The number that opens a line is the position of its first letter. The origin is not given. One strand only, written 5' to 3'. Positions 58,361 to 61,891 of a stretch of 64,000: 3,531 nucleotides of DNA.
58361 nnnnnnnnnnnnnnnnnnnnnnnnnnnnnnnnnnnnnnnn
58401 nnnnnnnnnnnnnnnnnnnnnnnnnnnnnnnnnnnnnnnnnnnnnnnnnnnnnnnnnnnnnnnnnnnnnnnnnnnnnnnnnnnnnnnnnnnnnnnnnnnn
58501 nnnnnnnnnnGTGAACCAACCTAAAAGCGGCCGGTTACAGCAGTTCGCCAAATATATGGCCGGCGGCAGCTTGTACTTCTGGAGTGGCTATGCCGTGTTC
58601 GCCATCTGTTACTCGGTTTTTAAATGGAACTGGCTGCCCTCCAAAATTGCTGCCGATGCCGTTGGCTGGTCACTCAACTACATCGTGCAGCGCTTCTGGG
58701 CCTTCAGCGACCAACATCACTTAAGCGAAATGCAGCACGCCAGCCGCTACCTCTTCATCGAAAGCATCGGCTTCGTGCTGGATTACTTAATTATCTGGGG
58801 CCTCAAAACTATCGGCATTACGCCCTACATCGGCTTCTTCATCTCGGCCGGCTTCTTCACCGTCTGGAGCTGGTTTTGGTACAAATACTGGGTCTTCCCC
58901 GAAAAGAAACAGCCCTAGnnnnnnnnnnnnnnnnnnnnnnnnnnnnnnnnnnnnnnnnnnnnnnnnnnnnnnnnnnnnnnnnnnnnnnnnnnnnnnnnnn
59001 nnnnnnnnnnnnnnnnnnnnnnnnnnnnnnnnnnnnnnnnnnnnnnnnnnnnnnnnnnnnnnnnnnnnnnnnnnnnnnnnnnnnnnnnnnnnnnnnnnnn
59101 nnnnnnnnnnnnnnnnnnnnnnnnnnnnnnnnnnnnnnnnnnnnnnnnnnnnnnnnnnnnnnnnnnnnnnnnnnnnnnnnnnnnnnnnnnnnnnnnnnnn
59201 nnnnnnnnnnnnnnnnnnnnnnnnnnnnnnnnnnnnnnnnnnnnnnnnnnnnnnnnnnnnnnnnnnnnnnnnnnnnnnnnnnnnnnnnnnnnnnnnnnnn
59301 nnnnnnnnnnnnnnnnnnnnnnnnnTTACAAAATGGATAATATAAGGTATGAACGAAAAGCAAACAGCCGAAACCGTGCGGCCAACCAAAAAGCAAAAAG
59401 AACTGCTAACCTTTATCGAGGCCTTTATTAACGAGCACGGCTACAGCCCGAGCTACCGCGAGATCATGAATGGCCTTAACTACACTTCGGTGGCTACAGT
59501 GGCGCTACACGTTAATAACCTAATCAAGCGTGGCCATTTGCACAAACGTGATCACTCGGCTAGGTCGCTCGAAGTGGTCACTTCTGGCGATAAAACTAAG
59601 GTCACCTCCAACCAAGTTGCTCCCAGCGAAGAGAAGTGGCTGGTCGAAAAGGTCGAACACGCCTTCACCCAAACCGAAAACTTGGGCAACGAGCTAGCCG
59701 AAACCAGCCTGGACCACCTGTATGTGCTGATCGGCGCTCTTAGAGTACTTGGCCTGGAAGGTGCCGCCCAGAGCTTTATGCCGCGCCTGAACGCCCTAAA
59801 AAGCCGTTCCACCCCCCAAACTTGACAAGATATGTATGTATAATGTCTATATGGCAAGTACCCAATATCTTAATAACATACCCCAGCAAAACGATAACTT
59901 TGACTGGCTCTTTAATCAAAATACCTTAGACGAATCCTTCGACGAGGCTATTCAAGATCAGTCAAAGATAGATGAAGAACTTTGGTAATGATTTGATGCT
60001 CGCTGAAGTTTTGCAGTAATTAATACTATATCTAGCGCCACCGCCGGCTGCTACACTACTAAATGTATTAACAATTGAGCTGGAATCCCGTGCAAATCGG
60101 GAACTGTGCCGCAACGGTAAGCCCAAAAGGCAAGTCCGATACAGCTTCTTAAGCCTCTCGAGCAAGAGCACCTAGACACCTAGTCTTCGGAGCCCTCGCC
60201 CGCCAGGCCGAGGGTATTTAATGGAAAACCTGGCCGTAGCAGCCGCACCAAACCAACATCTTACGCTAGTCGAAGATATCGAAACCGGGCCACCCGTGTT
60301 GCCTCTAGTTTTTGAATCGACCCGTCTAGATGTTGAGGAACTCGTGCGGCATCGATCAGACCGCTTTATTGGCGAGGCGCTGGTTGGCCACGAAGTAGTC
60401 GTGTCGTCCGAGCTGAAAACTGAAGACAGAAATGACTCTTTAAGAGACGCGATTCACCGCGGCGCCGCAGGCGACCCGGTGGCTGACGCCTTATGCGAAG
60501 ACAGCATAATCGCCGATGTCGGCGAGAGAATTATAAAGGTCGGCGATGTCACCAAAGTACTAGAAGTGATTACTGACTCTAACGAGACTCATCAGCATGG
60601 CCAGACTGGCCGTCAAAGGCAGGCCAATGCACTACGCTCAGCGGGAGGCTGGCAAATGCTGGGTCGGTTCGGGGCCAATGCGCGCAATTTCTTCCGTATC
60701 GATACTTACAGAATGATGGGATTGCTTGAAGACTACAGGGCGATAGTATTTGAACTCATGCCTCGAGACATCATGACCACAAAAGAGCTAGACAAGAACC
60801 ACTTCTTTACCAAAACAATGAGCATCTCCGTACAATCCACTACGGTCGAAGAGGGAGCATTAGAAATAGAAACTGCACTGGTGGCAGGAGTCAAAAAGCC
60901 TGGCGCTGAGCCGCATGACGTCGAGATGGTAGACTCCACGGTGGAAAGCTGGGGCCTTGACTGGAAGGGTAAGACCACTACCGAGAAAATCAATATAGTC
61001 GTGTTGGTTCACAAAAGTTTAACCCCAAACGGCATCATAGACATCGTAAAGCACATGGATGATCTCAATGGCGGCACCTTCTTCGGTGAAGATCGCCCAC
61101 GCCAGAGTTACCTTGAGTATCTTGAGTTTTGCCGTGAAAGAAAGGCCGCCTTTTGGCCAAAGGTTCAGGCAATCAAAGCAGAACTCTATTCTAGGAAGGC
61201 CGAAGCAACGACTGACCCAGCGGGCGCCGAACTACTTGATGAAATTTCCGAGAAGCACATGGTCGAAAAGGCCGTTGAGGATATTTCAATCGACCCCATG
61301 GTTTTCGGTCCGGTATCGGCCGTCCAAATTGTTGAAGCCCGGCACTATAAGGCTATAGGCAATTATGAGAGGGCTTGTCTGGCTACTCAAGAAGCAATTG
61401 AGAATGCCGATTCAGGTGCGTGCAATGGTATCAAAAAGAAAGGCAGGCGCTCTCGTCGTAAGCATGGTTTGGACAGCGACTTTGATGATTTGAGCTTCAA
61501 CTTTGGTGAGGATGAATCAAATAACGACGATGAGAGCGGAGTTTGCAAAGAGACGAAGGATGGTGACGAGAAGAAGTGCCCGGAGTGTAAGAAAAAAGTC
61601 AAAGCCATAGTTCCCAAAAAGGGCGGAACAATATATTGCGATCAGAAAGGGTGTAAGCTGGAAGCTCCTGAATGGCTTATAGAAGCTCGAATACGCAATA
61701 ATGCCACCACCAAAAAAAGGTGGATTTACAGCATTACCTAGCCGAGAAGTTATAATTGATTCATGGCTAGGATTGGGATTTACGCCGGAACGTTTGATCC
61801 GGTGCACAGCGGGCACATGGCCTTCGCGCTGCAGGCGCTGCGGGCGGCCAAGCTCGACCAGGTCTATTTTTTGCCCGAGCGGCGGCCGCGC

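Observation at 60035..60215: Cobalamin-riboswitch-like leader in front of a protein of unknown function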

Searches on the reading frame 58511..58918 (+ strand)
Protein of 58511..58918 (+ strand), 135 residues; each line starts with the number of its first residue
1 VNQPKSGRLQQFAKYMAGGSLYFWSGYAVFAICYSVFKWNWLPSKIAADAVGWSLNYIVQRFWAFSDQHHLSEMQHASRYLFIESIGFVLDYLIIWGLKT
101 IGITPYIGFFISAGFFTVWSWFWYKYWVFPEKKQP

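Call 5: search_protein_families(library=pfam, proteins=[window:58511-58918:+], max_evalue=0.1)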
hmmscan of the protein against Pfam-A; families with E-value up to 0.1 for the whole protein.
window:58511-58918:+ (135 aa): 1 family
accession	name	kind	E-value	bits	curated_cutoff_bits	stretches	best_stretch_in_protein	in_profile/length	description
PF04138.20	GtrA_DPMS_TM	-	9.4e-14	52.1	26.1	1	14-129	1-117/117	GtrA/DPMS, transmembrane domain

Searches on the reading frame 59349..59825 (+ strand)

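Call 5: search_protein_families(library=pfam, proteins=[window:59349-59825:+], max_evalue=0.1)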
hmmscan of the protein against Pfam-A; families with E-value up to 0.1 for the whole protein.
window:59349-59825:+ (158 aa): 3 families
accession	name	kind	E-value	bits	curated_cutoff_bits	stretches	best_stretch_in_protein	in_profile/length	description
PF01726.22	LexA_DNA_bind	-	2.4e-15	56.5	23.7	1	13-72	5-64/65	LexA DNA binding domain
PF13730.12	HTH_36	-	0.019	15.2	25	1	17-64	8-55/55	Helix-turn-helix domain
PF21847.1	DUF6906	-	0.047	14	23.6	0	11-20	6-15/50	Domain of unknown function (DUF6906)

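Call 31: search_protein_families(library=ncbifam, proteins=[window:59349-59825:+], max_evalue=0.01)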
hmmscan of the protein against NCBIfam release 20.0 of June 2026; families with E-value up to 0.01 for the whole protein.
window:59349-59825:+ (158 aa): 1 family
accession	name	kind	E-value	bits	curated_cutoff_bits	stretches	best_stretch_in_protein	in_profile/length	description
TIGR00498.1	lexA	equivalog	1.3e-14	54.2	110.95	1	13-84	5-77/203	transcriptional repressor LexA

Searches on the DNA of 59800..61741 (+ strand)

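Call 3: search_rna_families(source=window, start=59800, end=60400, threshold=evalue, max_evalue=10, show_alignments=5)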
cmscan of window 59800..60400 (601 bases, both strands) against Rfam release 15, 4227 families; matches with E-value up to 10: 2.
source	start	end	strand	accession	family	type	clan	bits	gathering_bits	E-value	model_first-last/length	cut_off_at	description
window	60082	60142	+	RF00174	Cobalamin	Cis-reg; riboswitch;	CL00101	30.1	31.5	7.6e-06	47-167/189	no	Cobalamin riboswitch aptamer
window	59916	59992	-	RF02270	nse_sRNA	Gene;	-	15.9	75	6.9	1-73/73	no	Neisseria sigma-E sRNA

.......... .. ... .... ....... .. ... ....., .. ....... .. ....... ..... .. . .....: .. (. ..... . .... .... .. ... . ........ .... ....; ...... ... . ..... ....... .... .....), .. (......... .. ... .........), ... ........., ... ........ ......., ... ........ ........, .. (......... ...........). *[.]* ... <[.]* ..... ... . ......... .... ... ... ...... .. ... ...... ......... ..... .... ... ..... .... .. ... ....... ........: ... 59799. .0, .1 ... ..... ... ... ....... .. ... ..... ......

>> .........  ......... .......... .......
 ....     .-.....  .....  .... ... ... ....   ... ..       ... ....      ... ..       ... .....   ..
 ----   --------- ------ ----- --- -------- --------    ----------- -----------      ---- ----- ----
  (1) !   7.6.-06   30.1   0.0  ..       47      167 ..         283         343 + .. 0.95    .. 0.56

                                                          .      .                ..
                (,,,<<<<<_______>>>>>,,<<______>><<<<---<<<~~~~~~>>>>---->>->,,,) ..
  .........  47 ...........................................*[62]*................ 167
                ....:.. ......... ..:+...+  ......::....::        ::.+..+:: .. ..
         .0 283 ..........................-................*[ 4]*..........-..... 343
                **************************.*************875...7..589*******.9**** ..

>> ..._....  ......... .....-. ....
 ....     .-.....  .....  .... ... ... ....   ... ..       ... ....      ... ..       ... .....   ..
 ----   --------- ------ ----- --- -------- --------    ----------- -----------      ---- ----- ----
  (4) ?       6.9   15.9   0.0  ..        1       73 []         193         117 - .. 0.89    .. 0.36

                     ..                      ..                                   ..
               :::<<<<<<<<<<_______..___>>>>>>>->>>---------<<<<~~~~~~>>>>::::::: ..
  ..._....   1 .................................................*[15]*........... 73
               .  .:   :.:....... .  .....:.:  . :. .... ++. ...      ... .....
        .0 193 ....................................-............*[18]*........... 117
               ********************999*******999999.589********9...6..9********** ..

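Call 11: search_rna_families(sources=[L001, L002, L003, L005, L006, L007, L008, L009, L010, L011, L012, L013, L014, L015, L016, L017, L018, L019, L020, L021], threshold=gathering)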
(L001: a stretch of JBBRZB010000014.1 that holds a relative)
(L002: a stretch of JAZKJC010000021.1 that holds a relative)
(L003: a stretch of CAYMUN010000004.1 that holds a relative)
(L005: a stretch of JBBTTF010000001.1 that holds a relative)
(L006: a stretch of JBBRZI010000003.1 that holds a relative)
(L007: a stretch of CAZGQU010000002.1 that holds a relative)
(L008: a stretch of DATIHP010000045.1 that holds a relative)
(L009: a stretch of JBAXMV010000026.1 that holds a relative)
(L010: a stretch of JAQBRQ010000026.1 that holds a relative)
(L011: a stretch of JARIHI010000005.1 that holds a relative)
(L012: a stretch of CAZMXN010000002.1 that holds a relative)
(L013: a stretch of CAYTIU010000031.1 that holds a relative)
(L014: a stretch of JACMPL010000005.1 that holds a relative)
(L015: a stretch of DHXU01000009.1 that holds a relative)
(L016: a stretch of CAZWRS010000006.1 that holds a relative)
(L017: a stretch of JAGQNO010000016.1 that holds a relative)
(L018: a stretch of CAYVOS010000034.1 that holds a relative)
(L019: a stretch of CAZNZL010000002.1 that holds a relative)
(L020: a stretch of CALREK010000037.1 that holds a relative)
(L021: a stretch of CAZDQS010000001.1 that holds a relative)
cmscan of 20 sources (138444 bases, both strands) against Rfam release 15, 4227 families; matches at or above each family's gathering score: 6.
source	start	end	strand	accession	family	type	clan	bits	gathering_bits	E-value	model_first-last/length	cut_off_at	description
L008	2861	2939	+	RF01689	AdoCbl-II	Cis-reg; riboswitch;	CL00101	47.9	36.5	3.7e-08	1-81/81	no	AdoCbl-II (Cobalamin/B12) riboswitch aptamer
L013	2760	2838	+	RF01689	AdoCbl-II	Cis-reg; riboswitch;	CL00101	47.7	36.5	4.2e-08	1-81/81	no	AdoCbl-II (Cobalamin/B12) riboswitch aptamer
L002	2856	2929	+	RF01689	AdoCbl-II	Cis-reg; riboswitch;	CL00101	45.9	36.5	1.5e-07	1-81/81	no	AdoCbl-II (Cobalamin/B12) riboswitch aptamer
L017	1120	1195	+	RF01689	AdoCbl-II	Cis-reg; riboswitch;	CL00101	41.4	36.5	3.7e-06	1-81/81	no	AdoCbl-II (Cobalamin/B12) riboswitch aptamer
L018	2705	2783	+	RF01689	AdoCbl-II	Cis-reg; riboswitch;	CL00101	40.9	36.5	5.5e-06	1-81/81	no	AdoCbl-II (Cobalamin/B12) riboswitch aptamer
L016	2783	2917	+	RF00174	Cobalamin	Cis-reg; riboswitch;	CL00101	33.9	31.5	0.00014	1-189/189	no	Cobalamin riboswitch aptamer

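Call 12: search_rna_families(sources=[L022, L023, L024, L025, L026, L027, L028, L029, L030, L031, L032, L033, L034, L036, L037, L038, L039], threshold=gathering)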
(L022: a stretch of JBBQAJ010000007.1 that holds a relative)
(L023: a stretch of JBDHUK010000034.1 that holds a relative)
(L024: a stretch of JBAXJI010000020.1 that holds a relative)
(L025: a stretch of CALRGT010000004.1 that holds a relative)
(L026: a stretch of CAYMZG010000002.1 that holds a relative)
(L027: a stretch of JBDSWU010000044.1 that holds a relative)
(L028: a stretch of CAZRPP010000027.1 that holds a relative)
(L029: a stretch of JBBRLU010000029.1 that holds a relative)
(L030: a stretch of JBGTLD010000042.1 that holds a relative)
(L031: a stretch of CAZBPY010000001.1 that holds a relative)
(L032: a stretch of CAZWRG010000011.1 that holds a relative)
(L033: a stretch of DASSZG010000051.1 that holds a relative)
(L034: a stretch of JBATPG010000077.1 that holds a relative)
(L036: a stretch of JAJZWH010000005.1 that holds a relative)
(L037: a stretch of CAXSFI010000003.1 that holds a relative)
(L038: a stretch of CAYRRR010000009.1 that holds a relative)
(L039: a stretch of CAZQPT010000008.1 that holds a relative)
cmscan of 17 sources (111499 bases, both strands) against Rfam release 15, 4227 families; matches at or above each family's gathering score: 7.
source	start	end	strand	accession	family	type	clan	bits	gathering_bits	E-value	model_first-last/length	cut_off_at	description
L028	2786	2862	+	RF01689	AdoCbl-II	Cis-reg; riboswitch;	CL00101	44.2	36.5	4e-07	1-81/81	no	AdoCbl-II (Cobalamin/B12) riboswitch aptamer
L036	2758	2894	+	RF00174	Cobalamin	Cis-reg; riboswitch;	CL00101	43.8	31.5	1.8e-07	1-189/189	no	Cobalamin riboswitch aptamer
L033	141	216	+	RF01689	AdoCbl-II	Cis-reg; riboswitch;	CL00101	41.4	36.5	3.1e-06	1-81/81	no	AdoCbl-II (Cobalamin/B12) riboswitch aptamer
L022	2784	2918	+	RF00174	Cobalamin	Cis-reg; riboswitch;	CL00101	35.5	31.5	4.1e-05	1-189/189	no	Cobalamin riboswitch aptamer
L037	2871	2937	+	RF00174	Cobalamin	Cis-reg; riboswitch;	CL00101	34.6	31.5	7.3e-05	47-167/189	no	Cobalamin riboswitch aptamer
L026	2834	2905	+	RF00174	Cobalamin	Cis-reg; riboswitch;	CL00101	33.5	31.5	0.00016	47-167/189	no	Cobalamin riboswitch aptamer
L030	2619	2799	+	RF00174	Cobalamin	Cis-reg; riboswitch;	CL00101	33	31.5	0.00021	1-189/189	no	Cobalamin riboswitch aptamer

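Call 22: search_rna_families(source=L008, start=2780, end=3010, threshold=evalue, max_evalue=1, show_alignments=3)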
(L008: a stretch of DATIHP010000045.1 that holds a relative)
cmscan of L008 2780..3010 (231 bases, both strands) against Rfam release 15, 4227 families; matches with E-value up to 1: 1.
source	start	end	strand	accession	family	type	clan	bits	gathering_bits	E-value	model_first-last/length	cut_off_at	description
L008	2861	2939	+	RF01689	AdoCbl-II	Cis-reg; riboswitch;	CL00101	47.9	36.5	6.2e-11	1-81/81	no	AdoCbl-II (Cobalamin/B12) riboswitch aptamer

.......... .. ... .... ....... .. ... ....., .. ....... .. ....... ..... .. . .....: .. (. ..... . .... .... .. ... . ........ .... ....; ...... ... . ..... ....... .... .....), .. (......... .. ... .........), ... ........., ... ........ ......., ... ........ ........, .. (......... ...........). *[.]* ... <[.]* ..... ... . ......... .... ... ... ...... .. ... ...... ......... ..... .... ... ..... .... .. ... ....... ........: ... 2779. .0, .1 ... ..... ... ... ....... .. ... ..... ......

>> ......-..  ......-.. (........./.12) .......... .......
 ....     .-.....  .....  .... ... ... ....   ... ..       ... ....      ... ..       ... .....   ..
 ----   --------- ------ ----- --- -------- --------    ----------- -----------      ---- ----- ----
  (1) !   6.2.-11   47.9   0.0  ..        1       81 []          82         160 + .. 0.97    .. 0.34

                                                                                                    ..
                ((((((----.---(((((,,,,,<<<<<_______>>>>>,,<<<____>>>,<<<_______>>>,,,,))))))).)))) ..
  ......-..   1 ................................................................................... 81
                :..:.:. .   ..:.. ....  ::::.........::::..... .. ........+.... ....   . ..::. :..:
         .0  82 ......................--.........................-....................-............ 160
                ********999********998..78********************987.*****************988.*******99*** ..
